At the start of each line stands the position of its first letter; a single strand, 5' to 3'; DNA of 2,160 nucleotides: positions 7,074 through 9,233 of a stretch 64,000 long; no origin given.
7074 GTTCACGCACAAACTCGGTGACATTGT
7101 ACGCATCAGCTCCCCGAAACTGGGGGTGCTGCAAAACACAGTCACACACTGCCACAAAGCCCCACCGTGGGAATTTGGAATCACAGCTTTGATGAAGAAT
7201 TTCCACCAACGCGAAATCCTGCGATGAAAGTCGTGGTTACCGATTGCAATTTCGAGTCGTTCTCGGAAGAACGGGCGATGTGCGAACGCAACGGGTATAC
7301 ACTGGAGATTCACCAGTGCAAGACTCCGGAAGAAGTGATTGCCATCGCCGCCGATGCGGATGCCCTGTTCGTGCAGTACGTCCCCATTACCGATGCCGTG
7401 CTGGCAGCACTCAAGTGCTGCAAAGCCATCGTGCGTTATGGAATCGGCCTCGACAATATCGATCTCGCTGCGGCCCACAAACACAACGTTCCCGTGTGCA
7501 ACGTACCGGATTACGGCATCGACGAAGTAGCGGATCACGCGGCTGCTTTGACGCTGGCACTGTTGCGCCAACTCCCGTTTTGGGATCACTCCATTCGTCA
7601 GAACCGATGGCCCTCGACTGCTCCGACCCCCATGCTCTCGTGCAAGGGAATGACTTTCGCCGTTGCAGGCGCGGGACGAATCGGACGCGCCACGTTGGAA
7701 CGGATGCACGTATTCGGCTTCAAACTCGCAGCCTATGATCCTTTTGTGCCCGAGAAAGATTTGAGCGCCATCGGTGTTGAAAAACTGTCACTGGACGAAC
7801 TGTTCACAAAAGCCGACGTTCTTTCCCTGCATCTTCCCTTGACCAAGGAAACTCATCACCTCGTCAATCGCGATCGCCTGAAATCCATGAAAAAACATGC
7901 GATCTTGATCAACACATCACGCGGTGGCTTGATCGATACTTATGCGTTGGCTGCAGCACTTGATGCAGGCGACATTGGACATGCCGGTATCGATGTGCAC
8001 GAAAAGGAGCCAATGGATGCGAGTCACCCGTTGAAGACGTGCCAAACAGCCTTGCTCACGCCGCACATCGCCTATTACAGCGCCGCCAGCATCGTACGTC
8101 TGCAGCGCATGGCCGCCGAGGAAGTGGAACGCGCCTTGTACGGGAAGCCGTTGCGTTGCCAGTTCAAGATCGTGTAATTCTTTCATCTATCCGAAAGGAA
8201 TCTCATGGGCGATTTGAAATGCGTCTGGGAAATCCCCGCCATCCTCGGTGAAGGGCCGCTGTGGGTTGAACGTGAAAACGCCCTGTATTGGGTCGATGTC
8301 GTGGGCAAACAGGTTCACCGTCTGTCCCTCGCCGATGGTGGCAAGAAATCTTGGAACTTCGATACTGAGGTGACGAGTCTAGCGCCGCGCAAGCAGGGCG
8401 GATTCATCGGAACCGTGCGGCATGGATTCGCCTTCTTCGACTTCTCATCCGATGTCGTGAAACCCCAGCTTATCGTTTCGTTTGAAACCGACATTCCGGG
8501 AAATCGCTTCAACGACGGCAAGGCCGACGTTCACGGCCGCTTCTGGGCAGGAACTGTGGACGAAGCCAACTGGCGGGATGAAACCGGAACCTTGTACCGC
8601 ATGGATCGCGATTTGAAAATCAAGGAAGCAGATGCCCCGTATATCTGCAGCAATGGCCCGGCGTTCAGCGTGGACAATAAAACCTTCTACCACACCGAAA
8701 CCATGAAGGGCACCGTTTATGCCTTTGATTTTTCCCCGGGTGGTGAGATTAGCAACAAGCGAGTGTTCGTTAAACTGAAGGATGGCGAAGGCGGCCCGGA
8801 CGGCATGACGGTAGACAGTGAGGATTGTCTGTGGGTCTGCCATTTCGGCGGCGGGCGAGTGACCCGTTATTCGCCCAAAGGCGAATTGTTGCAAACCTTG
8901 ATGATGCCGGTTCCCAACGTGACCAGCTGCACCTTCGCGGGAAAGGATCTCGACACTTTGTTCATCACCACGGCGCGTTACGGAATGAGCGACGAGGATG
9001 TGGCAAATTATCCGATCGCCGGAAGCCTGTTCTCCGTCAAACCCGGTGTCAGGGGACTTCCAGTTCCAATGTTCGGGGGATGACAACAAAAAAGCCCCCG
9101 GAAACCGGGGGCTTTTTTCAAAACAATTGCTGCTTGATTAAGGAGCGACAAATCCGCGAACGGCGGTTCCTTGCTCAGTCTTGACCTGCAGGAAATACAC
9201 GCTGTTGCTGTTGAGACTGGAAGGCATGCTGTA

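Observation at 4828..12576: Triheme cytochrome c + FAH hydrolase + 2-hydroxyacid dehydrogenase + lactonase operon next to T9SS-exported GSDH (PQQ-type) dehydrogenases: a candidate surface-oxidative sugar-acid pathway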

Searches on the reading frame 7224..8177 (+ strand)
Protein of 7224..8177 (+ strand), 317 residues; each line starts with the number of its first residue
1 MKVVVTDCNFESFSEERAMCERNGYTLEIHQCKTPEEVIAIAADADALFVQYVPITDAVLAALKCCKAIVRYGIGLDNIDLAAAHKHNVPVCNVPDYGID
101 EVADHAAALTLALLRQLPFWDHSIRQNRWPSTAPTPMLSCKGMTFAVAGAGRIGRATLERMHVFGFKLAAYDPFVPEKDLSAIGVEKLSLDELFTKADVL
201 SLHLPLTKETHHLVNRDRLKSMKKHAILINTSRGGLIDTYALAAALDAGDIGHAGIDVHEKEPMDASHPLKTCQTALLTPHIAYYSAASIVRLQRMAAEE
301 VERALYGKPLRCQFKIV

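Call 4: search_protein_families(library=pfam, proteins=[window:7224-8177:+], max_evalue=0.01)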
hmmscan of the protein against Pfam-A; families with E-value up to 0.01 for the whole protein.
window:7224-8177:+ (317 aa): 2 families
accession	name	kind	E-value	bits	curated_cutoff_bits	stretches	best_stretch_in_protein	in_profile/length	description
PF02826.25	2-Hacid_dh_C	-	6.3e-57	192.3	25.1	1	108-283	2-178/178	D-isomer specific 2-hydroxyacid dehydrogenase, NAD binding domain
PF00389.36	2-Hacid_dh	-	3e-26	92.1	24.6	1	14-311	9-130/134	D-isomer specific 2-hydroxyacid dehydrogenase, catalytic domain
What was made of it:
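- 7224..8177 (+): NAD-type D-2-hydroxyacid dehydrogenase (PGDH/CtBP-like). Its substrate is unknown. Pfam 2-Hacid_dh_C 6e-57 (call 4).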

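Call 5: search_protein_families(library=ncbifam, proteins=[window:7224-8177:+], max_evalue=0.01)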
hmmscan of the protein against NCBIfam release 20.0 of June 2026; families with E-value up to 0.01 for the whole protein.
window:7224-8177:+ (317 aa): 21 families
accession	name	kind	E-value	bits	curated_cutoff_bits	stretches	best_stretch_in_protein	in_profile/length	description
TIGR01327.1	PGDH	equivalog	2.4e-66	224.6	454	1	21-309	17-305/525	phosphoglycerate dehydrogenase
NF009714.1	PRK13243.1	equivalog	5.6e-54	183.7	455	1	34-300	35-308/332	glyoxylate reductase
NF005069.0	PRK06487.1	equivalog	2.9e-53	181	448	1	26-311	30-317/320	2-hydroxyacid dehydrogenase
NF006263.0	PRK08410.1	equivalog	2.8e-52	178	389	1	26-304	24-306/311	D-2-hydroxyacid dehydrogenase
NF005387.0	PRK06932.1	equivalog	4.2e-43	147.5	492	1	32-302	32-307/314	2-hydroxyacid dehydrogenase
NF006374.0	PRK08605.1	subfamily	9e-42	143.3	356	1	17-293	18-310/332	D-lactate dehydrogenase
NF000492.1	vanH_gen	exception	1.1e-41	143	540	1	8-262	6-255/312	D-lactate dehydrogenase VanH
NF005750.0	PRK07574.1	equivalog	1.7e-41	142.6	329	1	57-317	106-369/386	NAD-dependent formate dehydrogenase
NF009127.0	PRK12480.1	equivalog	3.7e-39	134.6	579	1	66-263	70-265/330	D-lactate dehydrogenase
NF008759.0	PRK11790.1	equivalog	1.2e-37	129.5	404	1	21-283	29-295/410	phosphoglycerate dehydrogenase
NF011938.0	PRK15409.1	equivalog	1.5e-36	126.1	492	1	32-305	33-309/324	glyoxylate/hydroxypyruvate reductase GhrB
NF000371.1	vanH_Agroup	exception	8.3e-34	117.2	700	1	7-286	10-297/322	VanH-A/VanH-Pt family D-lactate dehydrogenase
NF041369.1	Dhydh_Halo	equivalog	3.4e-32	111.9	400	1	74-310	64-300/305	D-2-hydroxyacid dehydrogenase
NF001309.0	PRK00257.1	equivalog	2.3e-31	109.1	434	1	140-303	114-276/379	4-phosphoerythronate dehydrogenase PdxB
NF000004.1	vanH-D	exception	7e-31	107.5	550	1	54-263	59-262/323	D-lactate dehydrogenase VanH-D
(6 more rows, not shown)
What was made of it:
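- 7224..8177 (+): No NCBIfam equivalog reaches its cut-off (call 5).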

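Call 10: search_solved_structures(query=window:7224-8177:+, max_evalue=1e-30)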
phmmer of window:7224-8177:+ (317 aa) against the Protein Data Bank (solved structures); distinct sequences matched with E-value up to 1e-30: 58.
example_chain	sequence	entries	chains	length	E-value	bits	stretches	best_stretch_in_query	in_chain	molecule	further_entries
3ddn_A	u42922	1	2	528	1.8e-51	178.3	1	36-308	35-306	D-3-phosphoglycerate dehydrogenase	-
1ygy_A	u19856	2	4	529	1.8e-51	178.3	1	36-308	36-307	D-3-phosphoglycerate dehydrogenase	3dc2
1wwk_A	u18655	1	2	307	5.1e-51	176.8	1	34-301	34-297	phosphoglycerate dehydrogenase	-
5tx7_A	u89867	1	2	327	1e-48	169.3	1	27-310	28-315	D-isomer specific 2-hydroxyacid dehydrogenase family protein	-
6cdr_A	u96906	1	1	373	3.5e-48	167.5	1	45-308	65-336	C-terminal-binding protein 1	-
1mx3_A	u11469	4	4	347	3.9e-48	167.4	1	45-308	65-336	C-terminal binding protein 1 | C-terminal-binding protein 1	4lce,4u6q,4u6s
9wrj_A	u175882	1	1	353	4.1e-48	167.3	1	45-308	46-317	C-terminal-binding protein 1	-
1hku_A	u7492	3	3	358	4.3e-48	167.2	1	45-308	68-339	C-TERMINAL BINDING PROTEIN 3 | C-terminal-binding protein 1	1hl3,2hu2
6v89_A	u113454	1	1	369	4.7e-48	167.1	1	45-308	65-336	C-terminal-binding protein 1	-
6cdf_A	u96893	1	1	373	4.9e-48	167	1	45-308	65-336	C-terminal-binding protein 1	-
8ari_A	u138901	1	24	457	8.1e-48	166.3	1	45-308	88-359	C-terminal-binding protein 1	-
6v8a_A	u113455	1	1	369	1.7e-47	165.3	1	45-308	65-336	C-terminal-binding protein 1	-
7kwm_A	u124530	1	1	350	2e-47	165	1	45-308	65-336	C-terminal-binding protein 1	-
3ga0_A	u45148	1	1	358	5.6e-47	163.6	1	45-308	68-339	C-terminal-binding protein 1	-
6wkw_D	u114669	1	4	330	8.2e-47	163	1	45-308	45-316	C-terminal-binding protein 2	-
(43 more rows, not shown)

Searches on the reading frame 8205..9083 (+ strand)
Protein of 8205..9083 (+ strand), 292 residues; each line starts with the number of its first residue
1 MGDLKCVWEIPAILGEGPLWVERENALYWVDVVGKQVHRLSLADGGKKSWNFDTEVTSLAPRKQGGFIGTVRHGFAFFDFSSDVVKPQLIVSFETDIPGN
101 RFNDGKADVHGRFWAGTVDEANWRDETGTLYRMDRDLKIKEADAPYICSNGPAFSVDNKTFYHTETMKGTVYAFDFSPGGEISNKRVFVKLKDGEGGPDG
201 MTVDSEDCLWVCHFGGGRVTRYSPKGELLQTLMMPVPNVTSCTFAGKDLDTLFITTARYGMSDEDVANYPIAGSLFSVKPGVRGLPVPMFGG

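Call 4: search_protein_families(library=pfam, proteins=[window:8205-9083:+], max_evalue=0.01)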
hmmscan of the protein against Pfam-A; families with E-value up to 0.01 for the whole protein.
window:8205-9083:+ (292 aa): 2 families
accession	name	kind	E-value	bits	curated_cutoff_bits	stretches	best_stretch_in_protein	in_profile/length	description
PF08450.18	SGL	-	1.3e-83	280.9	26.3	1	14-258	1-246/246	SMP-30/Gluconolactonase/LRE-like region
PF24684.1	Vgb_lyase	-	0.00062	19.1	50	1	191-230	176-215/290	Virginiamycin B lyase family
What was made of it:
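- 8205..9083 (+): Cytoplasmic SMP-30 family pentonolactonase (XylC-like). Pfam SGL 1e-83 (call 4).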

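Call 5: search_protein_families(library=ncbifam, proteins=[window:8205-9083:+], max_evalue=0.01)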
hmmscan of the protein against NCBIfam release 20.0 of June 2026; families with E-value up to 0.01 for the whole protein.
window:8205-9083:+ (292 aa): 1 family
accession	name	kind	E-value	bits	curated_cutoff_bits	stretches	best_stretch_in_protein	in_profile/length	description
NF000022.1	stregra_B_VgbA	exception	5.3e-05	22.5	600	1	131-254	123-241/299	streptogramin B lyase Vgb(A)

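Call 9: search_solved_structures(query=window:8205-9083:+, max_evalue=0.001)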
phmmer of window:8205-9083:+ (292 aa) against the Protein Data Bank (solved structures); distinct sequences matched with E-value up to 0.001: 44.
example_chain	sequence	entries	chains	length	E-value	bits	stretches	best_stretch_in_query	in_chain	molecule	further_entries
7plb_A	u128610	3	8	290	2.1e-62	214.2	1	4-286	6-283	Smp-30/Cgr1 family protein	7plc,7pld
4gn7_A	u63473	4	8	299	8.9e-51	176.1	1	5-286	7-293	Regucalcin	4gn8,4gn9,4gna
4gnb_A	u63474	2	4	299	3.6e-50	174.1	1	4-286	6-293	Regucalcin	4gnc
3g4e_A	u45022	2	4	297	3.8e-50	174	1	5-286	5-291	Regucalcin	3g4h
5d9b_A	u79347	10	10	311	6.5e-35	123.9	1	13-284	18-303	Luciferin regenerating enzyme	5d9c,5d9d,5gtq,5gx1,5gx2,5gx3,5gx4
2ghs_A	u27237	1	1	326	4.5e-27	98.2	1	8-289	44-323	AGR_C_1268p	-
6i37_A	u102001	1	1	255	3.6e-13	52.5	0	194-232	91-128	nv1Pizza6-AYW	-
6f0q_A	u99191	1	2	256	4.1e-13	52.3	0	183-232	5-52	Pizza6-AYW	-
6i38_A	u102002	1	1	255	5.2e-13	52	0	194-232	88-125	nv2Pizza6-AYW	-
6i3b_A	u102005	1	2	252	9.6e-13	51.1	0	194-232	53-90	cPizza6-AYW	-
6i39_A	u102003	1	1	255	4.1e-11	45.8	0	194-232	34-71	v31Pizza6-AYW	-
6i3a_A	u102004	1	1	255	4.1e-11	45.8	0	194-236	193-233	v22Pizza6-AYW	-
7zcj_A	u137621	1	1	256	3.9e-10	42.6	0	194-232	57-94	Pizza6-TNH-TSH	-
6f0s_A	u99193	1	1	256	7.9e-10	41.6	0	183-238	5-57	Pizza6-SYW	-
7zqg_A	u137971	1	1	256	9.7e-10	41.3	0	194-232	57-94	Pizza6-KSH-TSH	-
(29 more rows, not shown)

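Call 50: search_solved_structures(query=window:8205-9083:+, max_evalue=1e-55, show_alignments=1)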
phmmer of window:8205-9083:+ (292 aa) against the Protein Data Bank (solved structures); distinct sequences matched with E-value up to 1e-55: 1.
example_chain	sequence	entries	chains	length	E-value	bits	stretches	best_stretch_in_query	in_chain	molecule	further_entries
7plb_A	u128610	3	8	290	2.1e-62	214.2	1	4-286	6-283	Smp-30/Cgr1 family protein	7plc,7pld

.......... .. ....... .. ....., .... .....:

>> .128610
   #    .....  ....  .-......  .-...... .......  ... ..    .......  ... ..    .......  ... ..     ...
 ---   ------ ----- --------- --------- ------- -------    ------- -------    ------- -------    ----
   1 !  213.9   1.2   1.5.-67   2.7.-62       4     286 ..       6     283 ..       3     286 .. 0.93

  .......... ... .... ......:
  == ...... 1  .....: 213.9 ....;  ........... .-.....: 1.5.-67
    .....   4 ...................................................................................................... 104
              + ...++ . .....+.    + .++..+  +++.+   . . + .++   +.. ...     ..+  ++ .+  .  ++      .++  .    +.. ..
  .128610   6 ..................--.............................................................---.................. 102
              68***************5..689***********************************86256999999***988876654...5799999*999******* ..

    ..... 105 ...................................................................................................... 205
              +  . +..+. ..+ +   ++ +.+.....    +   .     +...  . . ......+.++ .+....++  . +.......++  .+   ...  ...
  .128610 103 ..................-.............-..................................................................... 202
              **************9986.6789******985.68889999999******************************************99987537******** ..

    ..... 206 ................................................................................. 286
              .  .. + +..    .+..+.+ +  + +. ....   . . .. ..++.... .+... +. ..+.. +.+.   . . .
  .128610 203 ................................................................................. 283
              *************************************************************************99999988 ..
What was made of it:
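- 8205..9083 (+): Equivalents of metal ligands E18, N146 and D196, and of N101, are all conserved (call 50).
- On SMP-30 / XylC pentonolactonase: All four positions are conserved in the alignment to 7plb (call 50).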
